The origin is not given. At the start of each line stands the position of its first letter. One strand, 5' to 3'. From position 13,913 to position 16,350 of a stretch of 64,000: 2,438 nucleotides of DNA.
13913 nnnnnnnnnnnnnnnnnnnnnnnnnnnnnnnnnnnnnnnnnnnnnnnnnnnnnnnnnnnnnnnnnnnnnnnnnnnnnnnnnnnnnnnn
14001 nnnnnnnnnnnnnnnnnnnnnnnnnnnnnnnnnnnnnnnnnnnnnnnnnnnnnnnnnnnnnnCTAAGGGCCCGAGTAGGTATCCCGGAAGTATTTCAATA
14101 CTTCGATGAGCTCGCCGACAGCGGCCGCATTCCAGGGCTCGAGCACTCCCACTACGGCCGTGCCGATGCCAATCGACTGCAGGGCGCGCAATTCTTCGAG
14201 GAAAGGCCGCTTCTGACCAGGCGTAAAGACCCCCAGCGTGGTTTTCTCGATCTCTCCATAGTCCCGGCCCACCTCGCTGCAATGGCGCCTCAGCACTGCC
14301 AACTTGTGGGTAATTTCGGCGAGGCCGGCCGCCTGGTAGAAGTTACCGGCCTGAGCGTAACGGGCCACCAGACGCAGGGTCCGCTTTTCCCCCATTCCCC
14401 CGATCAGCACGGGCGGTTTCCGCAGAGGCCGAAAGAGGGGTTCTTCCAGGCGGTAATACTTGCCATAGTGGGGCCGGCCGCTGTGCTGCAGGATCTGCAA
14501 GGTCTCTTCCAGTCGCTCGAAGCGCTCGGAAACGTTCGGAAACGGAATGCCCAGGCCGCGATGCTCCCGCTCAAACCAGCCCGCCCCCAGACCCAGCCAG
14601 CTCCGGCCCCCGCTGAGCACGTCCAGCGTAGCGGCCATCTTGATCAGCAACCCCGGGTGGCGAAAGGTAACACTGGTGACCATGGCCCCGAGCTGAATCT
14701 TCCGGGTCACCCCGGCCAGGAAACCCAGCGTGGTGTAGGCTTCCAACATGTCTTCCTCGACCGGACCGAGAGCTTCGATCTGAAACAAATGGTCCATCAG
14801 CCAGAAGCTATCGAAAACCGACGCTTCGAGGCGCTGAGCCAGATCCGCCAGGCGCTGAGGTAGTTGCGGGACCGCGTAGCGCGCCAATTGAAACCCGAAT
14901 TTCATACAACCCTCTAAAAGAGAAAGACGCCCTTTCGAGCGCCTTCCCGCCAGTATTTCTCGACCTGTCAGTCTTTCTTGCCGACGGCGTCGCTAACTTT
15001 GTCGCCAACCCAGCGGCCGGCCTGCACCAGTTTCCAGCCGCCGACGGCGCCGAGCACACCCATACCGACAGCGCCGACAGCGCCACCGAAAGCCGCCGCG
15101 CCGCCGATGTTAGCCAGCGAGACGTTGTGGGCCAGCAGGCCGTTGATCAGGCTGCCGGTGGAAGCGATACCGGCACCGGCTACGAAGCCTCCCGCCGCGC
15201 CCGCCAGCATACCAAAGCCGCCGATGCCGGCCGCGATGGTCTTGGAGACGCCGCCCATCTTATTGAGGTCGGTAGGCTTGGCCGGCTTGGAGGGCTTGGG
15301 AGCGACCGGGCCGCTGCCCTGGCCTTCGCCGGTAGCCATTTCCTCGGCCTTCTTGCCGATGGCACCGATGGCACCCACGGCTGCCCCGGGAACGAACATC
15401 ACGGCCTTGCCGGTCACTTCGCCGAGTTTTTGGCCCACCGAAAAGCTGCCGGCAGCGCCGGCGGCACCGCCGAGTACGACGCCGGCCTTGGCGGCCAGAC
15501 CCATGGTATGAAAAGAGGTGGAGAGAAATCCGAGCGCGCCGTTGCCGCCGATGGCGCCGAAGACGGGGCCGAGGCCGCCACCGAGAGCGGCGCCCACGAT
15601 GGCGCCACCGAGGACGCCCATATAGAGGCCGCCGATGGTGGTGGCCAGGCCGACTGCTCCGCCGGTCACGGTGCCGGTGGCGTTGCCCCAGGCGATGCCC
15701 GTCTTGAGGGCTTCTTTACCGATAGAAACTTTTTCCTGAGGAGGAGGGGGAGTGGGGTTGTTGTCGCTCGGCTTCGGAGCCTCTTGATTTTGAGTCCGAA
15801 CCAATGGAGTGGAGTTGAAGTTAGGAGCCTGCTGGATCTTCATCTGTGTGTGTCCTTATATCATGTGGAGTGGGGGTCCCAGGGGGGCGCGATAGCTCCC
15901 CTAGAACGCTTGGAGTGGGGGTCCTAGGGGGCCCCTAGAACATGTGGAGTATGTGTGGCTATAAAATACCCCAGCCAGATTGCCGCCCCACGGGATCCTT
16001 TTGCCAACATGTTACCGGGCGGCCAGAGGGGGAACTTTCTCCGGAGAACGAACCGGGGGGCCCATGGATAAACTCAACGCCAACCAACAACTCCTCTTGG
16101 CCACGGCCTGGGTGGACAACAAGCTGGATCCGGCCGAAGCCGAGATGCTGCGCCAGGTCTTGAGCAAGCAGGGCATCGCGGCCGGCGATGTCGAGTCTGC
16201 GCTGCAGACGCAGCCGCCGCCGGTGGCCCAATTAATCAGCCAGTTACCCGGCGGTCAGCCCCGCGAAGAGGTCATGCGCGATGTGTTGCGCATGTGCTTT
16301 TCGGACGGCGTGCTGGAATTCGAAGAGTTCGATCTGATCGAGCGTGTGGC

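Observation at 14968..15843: Distant sixth member of the MKIQ family: a 291-aa glycine-zipper protein preceded by REP-like repeats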

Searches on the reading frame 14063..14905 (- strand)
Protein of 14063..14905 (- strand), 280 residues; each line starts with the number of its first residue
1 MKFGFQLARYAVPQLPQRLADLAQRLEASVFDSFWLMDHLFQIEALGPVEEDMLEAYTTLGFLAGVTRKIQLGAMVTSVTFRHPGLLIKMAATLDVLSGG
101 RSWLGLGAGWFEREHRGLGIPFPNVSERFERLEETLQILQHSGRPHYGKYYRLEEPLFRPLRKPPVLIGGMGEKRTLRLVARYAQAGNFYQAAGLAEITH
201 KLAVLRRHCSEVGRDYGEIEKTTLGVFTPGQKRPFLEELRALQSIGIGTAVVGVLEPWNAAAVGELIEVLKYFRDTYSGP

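Call 5: search_protein_families(library=pfam, proteins=[window:14063-14905:-], max_evalue=0.1)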
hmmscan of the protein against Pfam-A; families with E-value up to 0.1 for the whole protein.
window:14063-14905:- (280 aa): 1 family
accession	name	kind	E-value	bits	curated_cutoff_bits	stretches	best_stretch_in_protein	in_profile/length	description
PF00296.26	Bac_luciferase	-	3.2e-38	132.3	27.9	1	15-224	21-225/314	Luciferase-like monooxygenase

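Call 6: search_protein_families(library=ncbifam, proteins=[window:14063-14905:-], max_evalue=0.1)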
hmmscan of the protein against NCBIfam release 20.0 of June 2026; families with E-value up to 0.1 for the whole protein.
window:14063-14905:- (280 aa): 31 families (the best 25 are shown)
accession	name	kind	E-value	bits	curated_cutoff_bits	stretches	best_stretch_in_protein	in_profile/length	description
TIGR03560.1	F420_Rv1855c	subfamily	2.6e-78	262.9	231.4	1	16-223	12-226/227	TIGR03560 family F420-dependent LLM class oxidoreductase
TIGR03856.1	F420_MSMEG_2906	subfamily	6.4e-42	143.8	243.7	1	6-268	6-246/249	LLM class F420-dependent oxidoreductase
TIGR03619.1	F420_Rv2161c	subfamily_domain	5e-34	118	166.9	1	21-252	2-245/247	TIGR03619 family F420-dependent LLM class oxidoreductase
TIGR03621.1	F420_MSMEG_2516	subfamily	4.3e-31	108.1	213.15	1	2-185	2-171/295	TIGR03621 family F420-dependent LLM class oxidoreductase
TIGR03571.1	lucif_BA3436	subfamily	1.4e-21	77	303.9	1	18-190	32-207/304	TIGR03571 family LLM class oxidoreductase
TIGR03557.1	F420_G6P_family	subfamily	3.2e-17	62.7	210.4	1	15-185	11-183/316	TIGR03557 family F420-dependent LLM class oxidoreductase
TIGR04021.1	LLM_DMSO2_sfnG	equivalog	9.6e-15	54.8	382.95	1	51-215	58-227/350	dimethylsulfone monooxygenase SfnG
TIGR03860.1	FMN_nitrolo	subfamily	1.6e-13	50.3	279.7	1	19-140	31-157/422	NtaA/DmoA family FMN-dependent monooxygenase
TIGR03612.1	RutA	equivalog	5.1e-13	49.2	498.3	1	49-196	60-212/355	pyrimidine utilization protein A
TIGR04465.1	ArgArg_F420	equivalog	3.1e-12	46.2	470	1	17-221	60-264/364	F420-dependent hydroxymycolic acid dehydrogenase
TIGR03559.1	F420_Rv3520c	subfamily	2.1e-11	43.5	335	1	54-109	38-93/325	LLM class F420-dependent oxidoreductase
TIGR03857.1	F420_MSMEG_2249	hypoth_equivalog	7.1e-11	41.9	218.4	1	55-221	41-208/329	TIGR03857 family LLM class F420-dependent oxidoreductase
TIGR03564.1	F420_MSMEG_4879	subfamily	8.3e-11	42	234.25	1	54-185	24-158/265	TIGR03564 family F420-dependent LLM class oxidoreductase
NF002619.0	PRK02271.1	equivalog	1.7e-10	40.7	276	1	16-214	13-200/329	5,10-methylenetetrahydromethanopterin reductase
TIGR03555.1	F420_mer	equivalog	2.4e-10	40.3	348.7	1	17-140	12-123/325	5,10-methylenetetrahydromethanopterin reductase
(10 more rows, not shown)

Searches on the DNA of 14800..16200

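Call 66: search_rna_families(source=window, start=14800, end=16200, threshold=evalue, max_evalue=1)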
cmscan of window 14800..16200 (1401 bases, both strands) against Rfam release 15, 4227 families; matches with E-value up to 1: 0.
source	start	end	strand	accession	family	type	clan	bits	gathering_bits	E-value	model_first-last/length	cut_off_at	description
